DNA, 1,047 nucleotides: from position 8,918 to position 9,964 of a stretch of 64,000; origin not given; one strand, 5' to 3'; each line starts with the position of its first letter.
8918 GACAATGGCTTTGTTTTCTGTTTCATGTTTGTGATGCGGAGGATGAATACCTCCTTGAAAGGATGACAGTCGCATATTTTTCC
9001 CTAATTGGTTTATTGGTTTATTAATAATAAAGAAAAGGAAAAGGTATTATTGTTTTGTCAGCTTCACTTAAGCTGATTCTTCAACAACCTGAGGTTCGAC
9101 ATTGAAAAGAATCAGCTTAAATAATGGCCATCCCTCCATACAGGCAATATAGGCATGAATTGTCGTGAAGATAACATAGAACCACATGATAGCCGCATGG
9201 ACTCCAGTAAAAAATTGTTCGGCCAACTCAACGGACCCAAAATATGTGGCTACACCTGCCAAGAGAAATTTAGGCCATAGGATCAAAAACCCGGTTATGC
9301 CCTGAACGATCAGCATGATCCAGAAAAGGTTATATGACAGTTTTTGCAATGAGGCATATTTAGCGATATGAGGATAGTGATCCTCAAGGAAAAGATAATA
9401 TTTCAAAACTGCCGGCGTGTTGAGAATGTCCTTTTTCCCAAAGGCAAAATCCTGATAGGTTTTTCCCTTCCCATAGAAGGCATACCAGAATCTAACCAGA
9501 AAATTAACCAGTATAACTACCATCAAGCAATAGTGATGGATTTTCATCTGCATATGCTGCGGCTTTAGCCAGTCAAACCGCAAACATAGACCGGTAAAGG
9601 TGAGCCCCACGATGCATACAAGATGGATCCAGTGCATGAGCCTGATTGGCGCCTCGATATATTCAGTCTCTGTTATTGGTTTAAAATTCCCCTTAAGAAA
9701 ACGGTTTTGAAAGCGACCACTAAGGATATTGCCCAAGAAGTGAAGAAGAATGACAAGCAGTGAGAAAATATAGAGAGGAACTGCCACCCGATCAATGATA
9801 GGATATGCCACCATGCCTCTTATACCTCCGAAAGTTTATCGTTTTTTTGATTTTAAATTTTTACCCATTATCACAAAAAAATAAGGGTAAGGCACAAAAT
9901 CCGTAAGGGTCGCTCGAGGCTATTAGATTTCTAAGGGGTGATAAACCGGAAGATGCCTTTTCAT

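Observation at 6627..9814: Minimal cytochrome b - RnfC - RnfD operon without rnfG/E/A/B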

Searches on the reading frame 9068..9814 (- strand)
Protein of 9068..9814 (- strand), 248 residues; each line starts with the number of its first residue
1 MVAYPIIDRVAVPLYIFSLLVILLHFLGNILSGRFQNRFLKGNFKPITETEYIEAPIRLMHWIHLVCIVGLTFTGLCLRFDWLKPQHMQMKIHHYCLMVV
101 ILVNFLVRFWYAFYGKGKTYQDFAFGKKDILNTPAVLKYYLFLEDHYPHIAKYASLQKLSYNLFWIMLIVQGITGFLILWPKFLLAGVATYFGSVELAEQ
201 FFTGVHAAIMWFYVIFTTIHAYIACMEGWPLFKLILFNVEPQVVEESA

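Call 4: search_protein_families(library=pfam, proteins=[window:9068-9814:-], max_evalue=0.01)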
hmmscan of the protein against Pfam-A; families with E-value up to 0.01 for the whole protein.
window:9068-9814:- (248 aa): 1 family
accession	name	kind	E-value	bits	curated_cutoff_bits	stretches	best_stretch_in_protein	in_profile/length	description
PF01292.26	Ni_hydr_CYTB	-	5.1e-21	75.7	30.1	1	55-229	4-167/179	Prokaryotic cytochrome b561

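Call 5: search_protein_families(library=ncbifam, proteins=[window:9068-9814:-], max_evalue=0.01)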
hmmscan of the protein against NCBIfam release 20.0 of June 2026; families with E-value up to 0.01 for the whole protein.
window:9068-9814:- (248 aa): 2 families
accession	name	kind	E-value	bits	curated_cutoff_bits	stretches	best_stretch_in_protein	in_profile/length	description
TIGR02125.1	CytB-hydogenase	equivalog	3.9e-19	69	121.5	1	54-228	4-192/212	Ni/Fe-hydrogenase, b-type cytochrome subunit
TIGR01583.1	formate-DH-gamm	equivalog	0.0053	16.8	115.85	1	56-226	8-171/204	formate dehydrogenase subunit gamma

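Call 10: find_homologous_proteins(query=window:9068-9814:-)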
Query window:9068-9814:- (248 aa): 23 proteins with E <= 0.001 among 254 candidates.
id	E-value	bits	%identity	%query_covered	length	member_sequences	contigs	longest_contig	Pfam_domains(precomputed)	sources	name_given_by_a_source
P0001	1.6e-164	564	100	100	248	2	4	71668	PF01292.27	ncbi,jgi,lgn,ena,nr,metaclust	ncbi:MAG: cytochrome b/b6 domain-containing protein [bacterium]|nr:cytochrome b/b6 domain-containing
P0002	9.4e-139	479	81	100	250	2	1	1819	PF01292.27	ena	-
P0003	4.4e-129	448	76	100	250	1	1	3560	PF01292.27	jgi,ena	-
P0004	5.8e-129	447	76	98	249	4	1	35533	PF01292.27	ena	-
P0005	5.0e-128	444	75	100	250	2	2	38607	PF01292.27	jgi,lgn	jgi:Ni/Fe-hydrogenase 1 B-type cytochrome subunit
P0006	4.2e-119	415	73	98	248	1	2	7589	PF01292.27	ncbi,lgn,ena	-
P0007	5.7e-114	398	67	99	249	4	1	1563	PF01292.27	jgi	jgi:Ni/Fe-hydrogenase 1 B-type cytochrome subunit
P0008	2.8e-113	396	69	100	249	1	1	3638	PF01292.27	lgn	-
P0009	2.9e-112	392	68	98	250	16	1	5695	PF01292.27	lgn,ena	-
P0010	1.2e-83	299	52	98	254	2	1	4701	PF01292.27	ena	-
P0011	3.3e-81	291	51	98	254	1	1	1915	PF01292.27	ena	-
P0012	2.5e-80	288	56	97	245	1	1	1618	PF01292.27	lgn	-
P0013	3.1e-79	284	55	97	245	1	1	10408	PF01292.27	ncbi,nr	ncbi:cytochrome b/b6 domain-containing protein [bacterium]|nr:cytochrome b/b6 domain-containing prot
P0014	6.1e-79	283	55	97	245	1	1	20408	PF01292.27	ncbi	-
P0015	1.7e-77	278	53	97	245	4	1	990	PF01292.27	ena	-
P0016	2.5e-77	278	54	97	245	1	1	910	PF01292.27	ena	-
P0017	6.1e-77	277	54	97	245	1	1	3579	PF01292.27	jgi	-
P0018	3.5e-73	264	51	97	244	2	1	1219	PF01292.27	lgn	-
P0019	1.0e-71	260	49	98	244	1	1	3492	PF01292.27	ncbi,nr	ncbi:MAG: cytochrome b/b6 domain-containing protein, partial [Deltaproteobacteria bacterium]|nr:cyto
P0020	4.4e-62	228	55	77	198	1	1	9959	PF01292.27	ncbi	ncbi:MAG: cytochrome b/b6 domain-containing protein [bacterium]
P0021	1.7e-60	223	54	77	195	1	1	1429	PF01292.27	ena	-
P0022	1.6e-52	197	55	63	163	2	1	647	PF01292.27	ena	-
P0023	1.2e-43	168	45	81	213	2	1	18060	PF01292.27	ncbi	-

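Call 12: find_encoding_contigs(protein=P0005, flank=8000, max_places=2)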
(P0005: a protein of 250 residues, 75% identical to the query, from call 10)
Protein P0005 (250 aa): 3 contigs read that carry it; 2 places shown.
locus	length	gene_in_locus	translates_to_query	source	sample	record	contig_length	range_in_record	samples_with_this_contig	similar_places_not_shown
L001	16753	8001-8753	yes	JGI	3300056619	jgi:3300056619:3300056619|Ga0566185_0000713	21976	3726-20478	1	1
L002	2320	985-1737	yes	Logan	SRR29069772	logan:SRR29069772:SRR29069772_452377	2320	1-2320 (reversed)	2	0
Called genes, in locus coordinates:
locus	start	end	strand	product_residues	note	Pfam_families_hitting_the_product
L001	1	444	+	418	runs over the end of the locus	PF00171:Aldedh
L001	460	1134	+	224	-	PF01467:CTP_transf_like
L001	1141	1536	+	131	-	PF02410:RsfS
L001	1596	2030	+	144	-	PF02590:SPOUT_MTase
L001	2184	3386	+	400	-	PF01676:Metalloenzyme, PF10143:PhosphMutase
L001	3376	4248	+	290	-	PF18912:DZR_2, PF00156:Pribosyltran (weak)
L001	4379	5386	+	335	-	PF00044:Gp_dh_N, PF02800:Gp_dh_C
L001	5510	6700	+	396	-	PF00162:PGK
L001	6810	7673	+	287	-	PF00121:TIM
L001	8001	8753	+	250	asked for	PF01292:Ni_hydr_CYTB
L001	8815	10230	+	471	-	PF13375:RnfC_N, PF01512:Complex1_51K, PF10531:SLBB, PF13237:Fer4_10 (weak), PF12838:Fer4_7 (weak)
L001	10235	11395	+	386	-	PF03116:NQR2_RnfD_RnfE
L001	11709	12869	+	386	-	PF00512:HisKA, PF02518:HATPase_c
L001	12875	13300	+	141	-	PF00072:Response_reg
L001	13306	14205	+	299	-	PF00072:Response_reg, PF00989:PAS, PF13188:PAS_8 (weak), PF08448:PAS_4 (weak), PF13426:PAS_9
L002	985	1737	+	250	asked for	PF01292:Ni_hydr_CYTB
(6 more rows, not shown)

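Call 13: find_encoding_contigs(protein=P0014, flank=8000, max_places=2)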
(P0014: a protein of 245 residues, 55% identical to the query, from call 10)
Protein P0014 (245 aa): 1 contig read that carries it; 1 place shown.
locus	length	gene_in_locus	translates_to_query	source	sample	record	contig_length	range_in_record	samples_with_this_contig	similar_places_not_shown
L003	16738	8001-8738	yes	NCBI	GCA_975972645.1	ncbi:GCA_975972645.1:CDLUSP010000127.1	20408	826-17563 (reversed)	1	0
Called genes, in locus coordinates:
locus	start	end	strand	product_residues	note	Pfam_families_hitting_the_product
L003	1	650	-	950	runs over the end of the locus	PF03699:UPF0182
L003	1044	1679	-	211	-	PF00990:GGDEF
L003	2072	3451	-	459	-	PF00072:Response_reg, PF00158:Sigma54_activat, PF01078:Mg_chelatase (faint), PF14532:Sigma54_activ_2, PF07724:AAA_2 (weak), PF07728:AAA_5, PF25601:AAA_lid_14, PF02954:HTH_8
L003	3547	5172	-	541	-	PF00072:Response_reg, PF13185:GAF_2 (faint), PF00512:HisKA, PF02518:HATPase_c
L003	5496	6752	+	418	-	PF00072:Response_reg, PF00512:HisKA, PF02518:HATPase_c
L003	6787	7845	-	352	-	PF03054:tRNA_Me_trans, PF20259:tRNA_Me_trans_M, PF20258:tRNA_Me_trans_C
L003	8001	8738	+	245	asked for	PF01292:Ni_hydr_CYTB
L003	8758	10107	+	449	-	PF13375:RnfC_N, PF01512:Complex1_51K, PF10531:SLBB, PF13746:Fer4_18 (faint), PF12838:Fer4_7 (weak), PF13187:Fer4_9 (weak), PF13237:Fer4_10 (weak)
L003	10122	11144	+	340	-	PF03116:NQR2_RnfD_RnfE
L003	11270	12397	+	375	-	PF13188:PAS_8 (weak), PF00512:HisKA, PF02518:HATPase_c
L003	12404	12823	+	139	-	PF00072:Response_reg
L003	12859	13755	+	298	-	PF00072:Response_reg, PF00989:PAS (faint), PF13188:PAS_8 (weak), PF08448:PAS_4 (weak), PF13426:PAS_9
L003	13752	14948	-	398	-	PF02441:Flavoprotein, PF04127:DFP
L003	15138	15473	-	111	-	PF01192:RNA_pol_Rpb6 (weak)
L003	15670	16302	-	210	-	PF00625:Guanylate_kin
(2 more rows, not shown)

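Call 14: find_encoding_contigs(protein=P0023, flank=8000, max_places=2)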
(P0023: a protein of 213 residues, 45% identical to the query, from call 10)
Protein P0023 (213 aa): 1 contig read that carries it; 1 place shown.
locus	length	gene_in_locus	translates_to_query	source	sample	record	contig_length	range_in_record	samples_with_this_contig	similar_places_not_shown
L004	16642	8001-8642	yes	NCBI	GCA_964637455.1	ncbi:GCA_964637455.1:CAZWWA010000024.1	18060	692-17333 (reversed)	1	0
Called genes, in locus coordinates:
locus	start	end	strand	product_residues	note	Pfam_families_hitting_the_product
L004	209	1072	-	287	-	PF02674:Colicin_V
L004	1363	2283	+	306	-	PF04055:Radical_SAM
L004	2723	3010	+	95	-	-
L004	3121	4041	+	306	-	PF01936:NYN, PF00313:CSD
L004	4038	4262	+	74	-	-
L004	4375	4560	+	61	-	-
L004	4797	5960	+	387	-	PF18845:baeRF_family3, PF18848:baeRF_family6, PF18849:baeRF_family7, PF18851:baeRF_family8, PF18855:baeRF_family11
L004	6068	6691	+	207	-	PF00156:Pribosyltran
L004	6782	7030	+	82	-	PF02416:TatA_B_E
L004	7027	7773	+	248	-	PF00902:TatC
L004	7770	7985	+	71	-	-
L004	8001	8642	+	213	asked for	PF01292:Ni_hydr_CYTB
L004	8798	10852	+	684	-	PF01751:Toprim, PF01131:Topoisom_bac, PF01396:Zn_ribbon_Top1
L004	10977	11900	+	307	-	PF00056:Ldh_1_N, PF02866:Ldh_1_C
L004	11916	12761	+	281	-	PF05681:Fumerase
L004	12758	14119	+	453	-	PF05977:MFS_3, PF07690:MFS_1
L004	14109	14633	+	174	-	PF05683:Fumerase_C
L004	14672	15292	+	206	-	PF02223:Thymidylate_kin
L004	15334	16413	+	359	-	PF13177:DNA_pol3_delta2, PF00004:AAA (weak), PF07728:AAA_5 (faint), PF09115:DNApol3-delta_C (weak)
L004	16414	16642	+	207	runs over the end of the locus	-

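Call 16: find_related_loci(query=A1, collection=genome_contigs, flank=10000)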
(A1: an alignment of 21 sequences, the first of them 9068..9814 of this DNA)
Query A1 (248 aa) in genome_contigs; peptide patterns used: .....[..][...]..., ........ (x = any residue, [..] = any of these).
46 stretches matched a pattern; 14 encode a relative of the query (tblastn E <= 1e-3); 14 distinct loci.
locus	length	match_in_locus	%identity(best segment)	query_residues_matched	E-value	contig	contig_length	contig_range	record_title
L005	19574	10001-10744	80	1-248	1e-141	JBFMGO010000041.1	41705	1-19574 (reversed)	MAG: bacterium isolate MAG299 MAG299_41, whole genome shotgun sequence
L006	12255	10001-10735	70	1-245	2e-123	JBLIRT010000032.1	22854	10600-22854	MAG: bacterium isolate MF1_201704_bin_1079 MF1_201704_bin_1079_scaffold_32, whole genome shotgun sequence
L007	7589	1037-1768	73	1-244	5e-123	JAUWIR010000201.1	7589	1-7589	MAG: Pseudomonadota bacterium isolate CSMAG_2299 CSMAG_2299_k127_2631356_length_7589_cov_126.2259, whole genome shotgun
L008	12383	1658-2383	69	1-242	3e-111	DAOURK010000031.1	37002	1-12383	MAG TPA_asm: Pseudomonadota bacterium isolate CSMAG_150 CSMAG_150_k141_48589_length_37002_cov_1408.5110, whole genome sh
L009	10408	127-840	55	6-246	5e-85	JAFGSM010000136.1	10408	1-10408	MAG: bacterium isolate Zod_Metabat.896 k87_7318022, whole genome shotgun sequence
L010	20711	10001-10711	55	7-246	6e-84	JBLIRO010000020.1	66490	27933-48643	MAG: bacterium isolate MG1_202111_bin_529 MG1_202111_bin_529_scaffold_20, whole genome shotgun sequence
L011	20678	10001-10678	54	22-247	2e-82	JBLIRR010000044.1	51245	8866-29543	MAG: bacterium isolate MF1_201910_bin_226 MF1_201910_bin_226_scaffold_44, whole genome shotgun sequence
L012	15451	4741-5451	54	7-246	2e-80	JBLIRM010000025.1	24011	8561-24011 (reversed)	MAG: bacterium isolate MG2_202303_bin_300 MG2_202303_bin_300_scaffold_25, whole genome shotgun sequence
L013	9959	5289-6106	55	6-242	1e-66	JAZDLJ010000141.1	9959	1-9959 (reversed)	MAG: bacterium isolate MEGAHIT-group-0.590 k141_225265, whole genome shotgun sequence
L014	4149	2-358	54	125-246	4e-40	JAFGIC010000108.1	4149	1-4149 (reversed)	MAG: Deltaproteobacteria bacterium isolate Zod_Metabat.172 k87_3026175, whole genome shotgun sequence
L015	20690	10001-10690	33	45-245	3e-17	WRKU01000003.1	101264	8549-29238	MAG: Coriobacteriia bacterium isolate Th196P3bin122 Ga0099364_10000199, whole genome shotgun sequence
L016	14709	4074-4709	31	45-240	4e-15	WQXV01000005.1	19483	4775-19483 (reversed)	MAG: Actinomycetes bacterium isolate Emb289P3bin53 Ga0123356_10002543, whole genome shotgun sequence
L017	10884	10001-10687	28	34-245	9e-14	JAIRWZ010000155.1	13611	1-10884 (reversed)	MAG: Actinomycetes bacterium isolate Gsp477_bin13 k119_5219443, whole genome shotgun sequence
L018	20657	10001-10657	27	45-246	5e-12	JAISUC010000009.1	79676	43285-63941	MAG: Actinomycetes bacterium isolate Md513_bin57 k119_880008, whole genome shotgun sequence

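Call 27: find_encoding_contigs(protein=P0001, flank=10000, max_places=3)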
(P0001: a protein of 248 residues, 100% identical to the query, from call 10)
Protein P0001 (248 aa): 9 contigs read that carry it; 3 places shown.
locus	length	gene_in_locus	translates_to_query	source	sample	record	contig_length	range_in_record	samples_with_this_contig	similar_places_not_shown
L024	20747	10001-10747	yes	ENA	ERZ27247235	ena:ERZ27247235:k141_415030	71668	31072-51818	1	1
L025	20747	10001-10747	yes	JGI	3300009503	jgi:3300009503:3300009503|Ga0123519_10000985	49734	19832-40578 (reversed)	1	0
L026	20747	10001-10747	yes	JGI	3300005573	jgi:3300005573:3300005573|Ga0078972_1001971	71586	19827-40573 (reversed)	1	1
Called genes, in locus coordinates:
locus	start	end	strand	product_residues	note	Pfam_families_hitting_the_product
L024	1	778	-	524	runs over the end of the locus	PF00496:SBP_bac_5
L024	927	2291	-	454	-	PF04055:Radical_SAM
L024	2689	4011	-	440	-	PF01979:Amidohydro_1, PF07969:Amidohydro_3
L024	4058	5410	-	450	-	PF01979:Amidohydro_1, PF07969:Amidohydro_3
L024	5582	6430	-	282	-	PF01048:PNP_UDP_1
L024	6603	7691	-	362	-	PF00586:AIRS, PF02769:AIRS_C (weak)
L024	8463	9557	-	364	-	PF07224:Chlorophyllase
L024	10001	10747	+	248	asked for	PF01292:Ni_hydr_CYTB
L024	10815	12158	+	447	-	PF13375:RnfC_N, PF01512:Complex1_51K, PF10531:SLBB, PF13237:Fer4_10 (weak), PF12838:Fer4_7 (weak)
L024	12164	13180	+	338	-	PF03116:NQR2_RnfD_RnfE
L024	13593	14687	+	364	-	PF13426:PAS_9 (faint), PF00512:HisKA, PF02518:HATPase_c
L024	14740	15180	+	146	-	PF00072:Response_reg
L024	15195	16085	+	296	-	PF00072:Response_reg, PF00989:PAS, PF13188:PAS_8, PF08448:PAS_4, PF13426:PAS_9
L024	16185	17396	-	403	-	PF02441:Flavoprotein, PF04127:DFP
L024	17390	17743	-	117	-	PF01192:RNA_pol_Rpb6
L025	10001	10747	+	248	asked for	PF01292:Ni_hydr_CYTB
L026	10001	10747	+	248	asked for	PF01292:Ni_hydr_CYTB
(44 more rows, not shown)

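Call 37: search_protein_families(library=pfam, proteins=[L015:6969-8297:+, L015:8297-9910:+, L015:9992-10699:+, L015:10868-12154:+, L011:12059-12862:+, L011:12859-13647:+, L011:13607-14188:+, L013:7801-8163:+, L013:8147-8479:+, L015:4490-5881:+], max_evalue=0.001)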
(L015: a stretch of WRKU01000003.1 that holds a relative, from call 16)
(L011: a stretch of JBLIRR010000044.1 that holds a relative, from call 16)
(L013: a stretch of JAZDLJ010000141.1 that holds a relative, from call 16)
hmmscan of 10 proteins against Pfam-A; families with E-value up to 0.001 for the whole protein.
L015:6969-8297:+ (442 aa): 2 families
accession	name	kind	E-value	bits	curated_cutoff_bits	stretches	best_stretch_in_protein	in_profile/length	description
PF14720.11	NiFe_hyd_SSU_C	-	1.3e-28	99.6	27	1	287-369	1-79/80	NiFe/NiFeSe hydrogenase small subunit C-terminal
PF01058.29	Oxidored_q6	-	1.2e-25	90.1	27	1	106-255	1-127/128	NADH ubiquinone oxidoreductase, 20 Kd subunit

L015:8297-9910:+ (537 aa): 1 family
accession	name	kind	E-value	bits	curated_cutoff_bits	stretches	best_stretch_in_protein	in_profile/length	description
PF00374.24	NiFeSe_Hases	-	7.9e-146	487.4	25.8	1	39-537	1-501/508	Nickel-dependent hydrogenase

L015:9992-10699:+ (235 aa): 1 family
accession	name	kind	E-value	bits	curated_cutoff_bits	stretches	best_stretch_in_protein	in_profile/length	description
PF01292.26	Ni_hydr_CYTB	-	2.4e-21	76.7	30.1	1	10-214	2-165/179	Prokaryotic cytochrome b561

L015:10868-12154:+ (428 aa): 4 families
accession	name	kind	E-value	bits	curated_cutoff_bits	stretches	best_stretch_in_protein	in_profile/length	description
PF01053.26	Cys_Met_Meta_PP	-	2.1e-135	451.6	27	1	10-424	1-380/381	Cys/Met metabolism PLP-dependent enzyme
PF01041.23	DegT_DnrJ_EryC1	-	7.3e-12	45.6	19.8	1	61-190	21-152/360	DegT/DnrJ/EryC1/StrS aminotransferase family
PF00155.27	Aminotran_1_2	-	4.1e-08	33.2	19.7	1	66-225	44-234/361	Aminotransferase class I and II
PF00266.25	Aminotran_5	-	3.3e-05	23.5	21.5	1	138-216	128-207/371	Aminotransferase class-V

L011:12059-12862:+ (267 aa): 3 families
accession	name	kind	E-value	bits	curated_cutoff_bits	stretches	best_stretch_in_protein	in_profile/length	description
PF01614.24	IclR_C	-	9.6e-50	169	24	1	82-255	2-174/174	Bacterial transcriptional regulator IclR C-terminal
PF09339.16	HTH_IclR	-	2.8e-16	59.4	22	1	14-64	1-51/52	IclR helix-turn-helix domain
PF12802.13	MarR_2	-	0.00023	21.7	27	0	34-63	23-52/61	MarR family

L011:12859-13647:+ (262 aa): 10 families
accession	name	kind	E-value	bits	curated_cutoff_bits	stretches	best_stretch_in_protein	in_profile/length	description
PF01656.29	CbiA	-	2.6e-22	79.5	25.4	1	4-233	3-123/125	CobQ/CobB/MinD/ParA nucleotide binding domain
PF13614.12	AAA_31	-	1.3e-12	48.4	27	1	7-54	9-56/177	AAA domain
PF10609.15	ParA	-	1.9e-11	44.3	27.1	1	4-37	8-41/246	NUBPL iron-transfer P-loop NTPase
PF02374.21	ArsA_ATPase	-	4.1e-11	43.1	24.3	1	4-48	5-49/305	Anion-transporting ATPase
PF00142.24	Fer4_NifH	-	1.4e-08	35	25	1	1-41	1-41/271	4Fe-4S iron sulfur cluster binding proteins, NifH/frxC family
PF13500.12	AAA_26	-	1.1e-06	29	27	0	161-226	131-195/198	AAA domain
PF16575.11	CLP1_P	-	7.5e-05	23.1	26.6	0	7-39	1-33/188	mRNA cleavage and polyadenylation factor CLP1 P-loop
PF06564.18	CBP_BcsQ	-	0.00015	21.8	21.3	0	3-41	4-43/234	Cellulose biosynthesis protein BcsQ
PF13479.12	AAA_24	-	0.00034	21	27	0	2-68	4-57/195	AAA domain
PF20720.3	nSTAND3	-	0.00045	20.4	27.2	1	4-38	21-54/155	Novel STAND NTPase 3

L011:13607-14188:+ (193 aa): 1 family
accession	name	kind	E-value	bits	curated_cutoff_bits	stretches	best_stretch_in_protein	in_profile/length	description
PF01227.27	GTP_cyclohydroI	-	3.5e-69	232.3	27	1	16-192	1-178/179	GTP cyclohydrolase I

L013:7801-8163:+ (120 aa): 1 family
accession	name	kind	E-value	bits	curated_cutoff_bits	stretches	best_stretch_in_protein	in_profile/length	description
PF04255.20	DUF433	-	7e-18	64.6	23.6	1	27-82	1-56/56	Protein of unknown function (DUF433)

L013:8147-8479:+ (110 aa): 2 families
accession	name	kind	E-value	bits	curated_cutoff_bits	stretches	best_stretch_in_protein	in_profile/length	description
PF18480.7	DUF5615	-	6.6e-19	68.3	23.8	1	7-107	3-104/110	Domain of unknown function (DUF5615)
PF18478.7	PIN_10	-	6.5e-07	29.8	26.2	1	7-68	3-68/84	PIN like domain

L015:4490-5881:+ (463 aa): 3 families
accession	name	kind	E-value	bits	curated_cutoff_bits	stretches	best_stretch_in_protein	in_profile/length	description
PF03023.19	MurJ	-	2.8e-78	264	27.4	1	35-451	1-404/451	Lipid II flippase MurJ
PF01554.23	MatE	-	1.4e-08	35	24.9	1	253-403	4-153/161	MatE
PF13440.11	Polysacc_synt_3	-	0.00047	19.9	23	1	136-354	81-289/293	Polysaccharide biosynthesis protein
